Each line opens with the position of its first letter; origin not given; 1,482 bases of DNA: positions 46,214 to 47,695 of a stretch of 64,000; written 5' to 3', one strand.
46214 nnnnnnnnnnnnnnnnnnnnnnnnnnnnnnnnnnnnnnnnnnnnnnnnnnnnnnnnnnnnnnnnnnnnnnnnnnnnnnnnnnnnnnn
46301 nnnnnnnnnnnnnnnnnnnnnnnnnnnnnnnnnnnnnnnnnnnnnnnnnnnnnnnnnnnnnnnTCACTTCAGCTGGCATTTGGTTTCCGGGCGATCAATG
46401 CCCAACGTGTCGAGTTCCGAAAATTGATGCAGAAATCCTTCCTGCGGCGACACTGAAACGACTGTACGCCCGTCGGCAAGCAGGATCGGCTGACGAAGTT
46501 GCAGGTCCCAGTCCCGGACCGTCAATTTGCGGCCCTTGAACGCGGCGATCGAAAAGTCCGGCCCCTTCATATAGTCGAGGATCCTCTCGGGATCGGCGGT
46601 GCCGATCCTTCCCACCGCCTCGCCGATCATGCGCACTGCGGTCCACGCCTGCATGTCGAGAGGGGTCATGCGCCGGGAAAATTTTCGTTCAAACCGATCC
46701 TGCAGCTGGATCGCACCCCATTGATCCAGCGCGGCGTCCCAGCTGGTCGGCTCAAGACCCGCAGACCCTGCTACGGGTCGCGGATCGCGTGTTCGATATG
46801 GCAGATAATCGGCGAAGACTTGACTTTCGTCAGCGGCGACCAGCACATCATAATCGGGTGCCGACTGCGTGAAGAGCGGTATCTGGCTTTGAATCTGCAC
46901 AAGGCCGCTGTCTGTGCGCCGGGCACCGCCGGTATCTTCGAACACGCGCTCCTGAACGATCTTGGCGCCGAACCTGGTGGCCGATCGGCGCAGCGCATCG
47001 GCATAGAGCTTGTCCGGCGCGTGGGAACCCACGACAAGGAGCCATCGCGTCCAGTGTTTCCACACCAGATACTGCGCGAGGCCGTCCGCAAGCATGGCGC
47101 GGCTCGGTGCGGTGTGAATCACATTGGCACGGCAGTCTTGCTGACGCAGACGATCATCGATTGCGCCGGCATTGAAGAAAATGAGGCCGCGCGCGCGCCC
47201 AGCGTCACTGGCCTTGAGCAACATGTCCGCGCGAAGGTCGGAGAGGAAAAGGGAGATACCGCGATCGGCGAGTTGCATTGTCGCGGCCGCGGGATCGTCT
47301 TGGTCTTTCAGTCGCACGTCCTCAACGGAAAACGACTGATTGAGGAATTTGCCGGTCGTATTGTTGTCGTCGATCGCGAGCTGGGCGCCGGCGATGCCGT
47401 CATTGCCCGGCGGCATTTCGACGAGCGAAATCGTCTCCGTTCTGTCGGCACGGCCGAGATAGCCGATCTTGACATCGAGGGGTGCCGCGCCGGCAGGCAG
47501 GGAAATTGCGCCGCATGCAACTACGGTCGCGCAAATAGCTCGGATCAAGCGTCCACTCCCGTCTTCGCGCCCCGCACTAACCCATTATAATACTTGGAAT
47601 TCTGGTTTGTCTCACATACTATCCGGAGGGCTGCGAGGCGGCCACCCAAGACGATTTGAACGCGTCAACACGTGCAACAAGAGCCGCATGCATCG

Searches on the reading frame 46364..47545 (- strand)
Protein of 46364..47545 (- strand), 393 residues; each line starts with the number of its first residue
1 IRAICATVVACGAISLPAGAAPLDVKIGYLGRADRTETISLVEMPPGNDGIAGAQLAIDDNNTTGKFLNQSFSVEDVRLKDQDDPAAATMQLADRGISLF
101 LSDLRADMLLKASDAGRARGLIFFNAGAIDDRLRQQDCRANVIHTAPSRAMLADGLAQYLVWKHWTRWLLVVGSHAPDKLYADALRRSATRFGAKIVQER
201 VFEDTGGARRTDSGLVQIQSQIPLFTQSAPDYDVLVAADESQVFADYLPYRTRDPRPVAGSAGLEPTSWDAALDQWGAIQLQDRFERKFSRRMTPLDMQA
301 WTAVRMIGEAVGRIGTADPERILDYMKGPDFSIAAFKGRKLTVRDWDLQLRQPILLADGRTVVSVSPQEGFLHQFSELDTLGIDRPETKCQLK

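Call 61: search_protein_families(library=ncbifam, proteins=[window:46364-47545:-], max_evalue=0.00001)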
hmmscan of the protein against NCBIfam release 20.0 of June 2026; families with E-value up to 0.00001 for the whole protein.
window:46364-47545:- (393 aa): 1 family
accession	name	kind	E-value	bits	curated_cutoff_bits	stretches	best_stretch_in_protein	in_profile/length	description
TIGR03863.1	PQQ_ABC_bind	subfamily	3.7e-145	483.3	413.6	1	40-391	3-347/347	ABC transporter, substrate binding protein, PQQ-dependent alcohol dehydrogenase system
